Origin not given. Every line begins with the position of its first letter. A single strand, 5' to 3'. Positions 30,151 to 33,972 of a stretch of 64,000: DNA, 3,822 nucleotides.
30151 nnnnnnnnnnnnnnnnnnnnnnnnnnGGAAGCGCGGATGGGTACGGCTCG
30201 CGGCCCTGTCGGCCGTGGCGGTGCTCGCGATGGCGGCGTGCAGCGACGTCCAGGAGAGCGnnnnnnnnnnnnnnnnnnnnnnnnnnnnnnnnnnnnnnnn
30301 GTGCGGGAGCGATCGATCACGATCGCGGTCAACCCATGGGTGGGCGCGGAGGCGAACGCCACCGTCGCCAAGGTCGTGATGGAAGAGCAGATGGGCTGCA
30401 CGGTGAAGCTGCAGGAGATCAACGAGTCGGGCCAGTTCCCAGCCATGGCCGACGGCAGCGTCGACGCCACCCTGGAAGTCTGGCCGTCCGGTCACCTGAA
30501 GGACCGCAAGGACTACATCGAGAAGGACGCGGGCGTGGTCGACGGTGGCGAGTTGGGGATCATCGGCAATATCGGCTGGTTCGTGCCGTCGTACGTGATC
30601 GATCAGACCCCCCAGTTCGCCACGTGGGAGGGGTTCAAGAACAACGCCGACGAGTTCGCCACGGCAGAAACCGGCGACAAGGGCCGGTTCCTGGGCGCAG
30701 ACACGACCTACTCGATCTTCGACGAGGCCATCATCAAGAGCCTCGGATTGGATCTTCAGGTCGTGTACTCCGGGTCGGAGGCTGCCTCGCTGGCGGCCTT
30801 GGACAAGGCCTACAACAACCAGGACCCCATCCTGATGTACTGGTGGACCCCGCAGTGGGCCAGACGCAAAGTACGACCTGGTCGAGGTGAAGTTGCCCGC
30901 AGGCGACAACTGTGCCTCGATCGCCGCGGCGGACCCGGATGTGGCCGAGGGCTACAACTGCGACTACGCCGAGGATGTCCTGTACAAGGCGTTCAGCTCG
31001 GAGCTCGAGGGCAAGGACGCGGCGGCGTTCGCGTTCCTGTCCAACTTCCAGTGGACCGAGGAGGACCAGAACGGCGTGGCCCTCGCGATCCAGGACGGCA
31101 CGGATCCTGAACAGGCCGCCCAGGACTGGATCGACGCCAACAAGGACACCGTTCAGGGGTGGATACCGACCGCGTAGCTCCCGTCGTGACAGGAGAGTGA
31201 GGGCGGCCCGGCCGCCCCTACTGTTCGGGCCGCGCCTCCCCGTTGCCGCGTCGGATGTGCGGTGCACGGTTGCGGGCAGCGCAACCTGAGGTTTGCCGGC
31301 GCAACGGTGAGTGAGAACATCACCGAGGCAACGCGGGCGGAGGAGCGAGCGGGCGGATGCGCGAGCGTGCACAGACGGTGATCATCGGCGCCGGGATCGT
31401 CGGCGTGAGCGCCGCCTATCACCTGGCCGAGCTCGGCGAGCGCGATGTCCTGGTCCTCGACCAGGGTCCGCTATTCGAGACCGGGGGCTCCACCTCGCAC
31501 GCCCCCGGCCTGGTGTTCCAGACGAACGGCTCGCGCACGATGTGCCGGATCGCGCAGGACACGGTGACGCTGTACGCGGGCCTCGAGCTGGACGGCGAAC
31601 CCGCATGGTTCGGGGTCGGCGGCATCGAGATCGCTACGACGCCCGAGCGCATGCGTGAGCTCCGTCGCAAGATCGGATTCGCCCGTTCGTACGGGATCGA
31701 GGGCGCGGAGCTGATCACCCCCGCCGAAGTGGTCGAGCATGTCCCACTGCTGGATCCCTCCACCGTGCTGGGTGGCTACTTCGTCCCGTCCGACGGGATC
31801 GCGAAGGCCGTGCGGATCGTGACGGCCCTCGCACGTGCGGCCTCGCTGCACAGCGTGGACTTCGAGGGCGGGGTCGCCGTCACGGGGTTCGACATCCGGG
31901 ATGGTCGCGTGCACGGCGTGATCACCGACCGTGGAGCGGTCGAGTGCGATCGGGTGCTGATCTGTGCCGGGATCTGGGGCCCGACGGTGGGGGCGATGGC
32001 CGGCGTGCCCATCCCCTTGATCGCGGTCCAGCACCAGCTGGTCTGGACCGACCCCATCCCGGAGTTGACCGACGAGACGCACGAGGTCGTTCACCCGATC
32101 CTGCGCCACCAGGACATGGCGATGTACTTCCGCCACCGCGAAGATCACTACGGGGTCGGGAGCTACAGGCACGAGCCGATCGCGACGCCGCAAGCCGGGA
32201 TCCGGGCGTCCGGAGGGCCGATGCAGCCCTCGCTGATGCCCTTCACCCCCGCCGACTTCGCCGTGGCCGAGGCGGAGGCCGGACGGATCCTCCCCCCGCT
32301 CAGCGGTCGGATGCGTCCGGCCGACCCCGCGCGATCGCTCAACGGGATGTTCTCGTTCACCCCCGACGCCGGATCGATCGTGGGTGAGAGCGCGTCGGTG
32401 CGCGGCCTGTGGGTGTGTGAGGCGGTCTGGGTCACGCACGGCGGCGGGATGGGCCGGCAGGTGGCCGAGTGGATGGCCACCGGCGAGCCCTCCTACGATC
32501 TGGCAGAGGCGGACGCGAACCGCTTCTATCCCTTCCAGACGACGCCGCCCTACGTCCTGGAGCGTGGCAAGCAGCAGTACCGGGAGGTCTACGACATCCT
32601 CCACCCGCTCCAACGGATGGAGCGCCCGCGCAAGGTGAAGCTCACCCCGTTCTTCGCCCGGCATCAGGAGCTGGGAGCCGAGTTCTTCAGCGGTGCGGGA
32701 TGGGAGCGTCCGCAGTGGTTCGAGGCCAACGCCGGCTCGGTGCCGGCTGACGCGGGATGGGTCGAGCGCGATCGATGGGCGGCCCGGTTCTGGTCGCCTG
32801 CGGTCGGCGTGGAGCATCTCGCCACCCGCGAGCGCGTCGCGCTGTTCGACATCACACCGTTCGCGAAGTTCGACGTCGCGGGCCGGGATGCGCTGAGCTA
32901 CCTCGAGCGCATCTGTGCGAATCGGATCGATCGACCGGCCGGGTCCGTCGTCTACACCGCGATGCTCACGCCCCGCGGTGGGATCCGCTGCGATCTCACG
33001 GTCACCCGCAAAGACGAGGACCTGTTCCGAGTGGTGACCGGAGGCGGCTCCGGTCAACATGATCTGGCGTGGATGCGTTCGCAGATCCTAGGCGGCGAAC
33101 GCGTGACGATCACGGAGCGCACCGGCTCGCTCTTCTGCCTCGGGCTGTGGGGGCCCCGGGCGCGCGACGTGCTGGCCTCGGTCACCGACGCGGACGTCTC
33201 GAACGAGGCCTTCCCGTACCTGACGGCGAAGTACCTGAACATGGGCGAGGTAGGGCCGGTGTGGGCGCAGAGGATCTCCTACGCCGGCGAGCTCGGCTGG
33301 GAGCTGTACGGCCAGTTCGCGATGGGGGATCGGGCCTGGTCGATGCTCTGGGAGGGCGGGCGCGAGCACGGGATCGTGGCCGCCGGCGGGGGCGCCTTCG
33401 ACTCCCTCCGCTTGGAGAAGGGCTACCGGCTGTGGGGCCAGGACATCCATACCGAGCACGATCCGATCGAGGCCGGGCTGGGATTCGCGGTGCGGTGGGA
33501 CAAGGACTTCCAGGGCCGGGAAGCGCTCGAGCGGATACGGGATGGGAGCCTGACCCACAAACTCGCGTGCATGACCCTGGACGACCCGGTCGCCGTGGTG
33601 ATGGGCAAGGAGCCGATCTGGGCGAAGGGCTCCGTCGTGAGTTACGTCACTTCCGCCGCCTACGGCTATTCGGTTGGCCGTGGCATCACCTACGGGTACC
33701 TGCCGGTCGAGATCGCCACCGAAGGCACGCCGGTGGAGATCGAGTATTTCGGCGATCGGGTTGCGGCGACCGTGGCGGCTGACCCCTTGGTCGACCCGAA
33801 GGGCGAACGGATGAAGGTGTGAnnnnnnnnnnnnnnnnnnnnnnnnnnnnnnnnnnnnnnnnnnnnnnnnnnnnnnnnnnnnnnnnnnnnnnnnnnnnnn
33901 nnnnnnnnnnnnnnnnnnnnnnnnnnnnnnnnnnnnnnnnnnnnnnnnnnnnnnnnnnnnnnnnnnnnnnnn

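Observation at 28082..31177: Indel storm in the betaine ABC importer (proW N-terminus, proZ-like domain, proX): at least 10 frame changes in 3 kb with the amino-acid signal intact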

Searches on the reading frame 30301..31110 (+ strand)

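Call 6: search_protein_families(library=pfam, proteins=[window:30301-31110:+])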
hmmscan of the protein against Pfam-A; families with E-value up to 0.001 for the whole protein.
window:30301-31110:+ (269 aa): 1 family
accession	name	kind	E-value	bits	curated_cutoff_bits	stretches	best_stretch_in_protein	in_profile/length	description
PF04069.17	OpuAC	-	1.6e-32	113.5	21.2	1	5-188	2-183/257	Substrate binding domain of ABC-type glycine betaine transport system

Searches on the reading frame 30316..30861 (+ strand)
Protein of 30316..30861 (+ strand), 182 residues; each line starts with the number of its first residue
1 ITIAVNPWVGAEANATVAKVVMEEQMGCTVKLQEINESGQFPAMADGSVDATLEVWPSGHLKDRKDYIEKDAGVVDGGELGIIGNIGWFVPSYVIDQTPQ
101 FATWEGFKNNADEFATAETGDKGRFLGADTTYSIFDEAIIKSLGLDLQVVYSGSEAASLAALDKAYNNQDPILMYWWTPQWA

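Call 47: search_protein_families(library=ncbifam, proteins=[window:30316-30861:+], max_evalue=0.00001)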
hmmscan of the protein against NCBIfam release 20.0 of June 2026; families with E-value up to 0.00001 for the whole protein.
window:30316-30861:+ (182 aa): 1 family
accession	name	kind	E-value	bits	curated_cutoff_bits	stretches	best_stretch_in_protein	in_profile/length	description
TIGR03414.1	ABC_choline_bnd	subfamily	2.8e-06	26.8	379.05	1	2-179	12-182/291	choline ABC transporter substrate-binding protein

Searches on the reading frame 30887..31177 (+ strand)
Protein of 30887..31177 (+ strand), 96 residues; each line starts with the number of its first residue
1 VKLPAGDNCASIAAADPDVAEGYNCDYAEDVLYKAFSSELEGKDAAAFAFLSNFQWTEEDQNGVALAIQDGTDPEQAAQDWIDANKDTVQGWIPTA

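Call 6: search_protein_families(library=pfam, proteins=[window:30887-31177:+])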
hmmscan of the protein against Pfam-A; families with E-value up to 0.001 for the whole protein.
window:30887-31177:+ (96 aa): 1 family
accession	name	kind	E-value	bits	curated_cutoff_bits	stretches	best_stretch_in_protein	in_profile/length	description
PF04069.17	OpuAC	-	1.7e-06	28.3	21.2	1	30-83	202-256/257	Substrate binding domain of ABC-type glycine betaine transport system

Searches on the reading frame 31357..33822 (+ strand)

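Call 40: search_protein_families(library=pfam, proteins=[window:31357-33822:+])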
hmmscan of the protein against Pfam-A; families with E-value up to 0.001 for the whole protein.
window:31357-33822:+ (821 aa): 8 families
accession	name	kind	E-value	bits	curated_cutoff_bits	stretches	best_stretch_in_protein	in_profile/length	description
PF01571.26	GCV_T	-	1.1e-76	257.9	25.6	1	434-711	3-255/255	Aminomethyltransferase folate-binding domain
PF01266.30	DAO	-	3.3e-49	168.8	27.9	1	8-372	3-353/353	FAD dependent oxidoreductase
PF08669.17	GCV_T_C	-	1.3e-19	70.3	25.9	1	735-813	2-80/80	Glycine cleavage T-protein C-terminal barrel domain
PF16350.10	FAO_M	-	1.7e-17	63.8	27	1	375-429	1-55/56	FAD dependent oxidoreductase central domain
PF13450.12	NAD_binding_8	-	1.4e-05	25.7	21.9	1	9-55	1-46/68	NAD(P)-binding Rossmann-like domain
PF07992.20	Pyr_redox_2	-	8.3e-05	22.6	26.1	0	6-38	144-175/291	Pyridine nucleotide-disulphide oxidoreductase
PF00890.30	FAD_binding_2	-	0.0002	21.2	20.4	1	8-191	3-181/414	FAD binding domain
PF03486.20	HI0933_like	-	0.0006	19.8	50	0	150-214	107-173/244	HI0933-like protein Rossmann domain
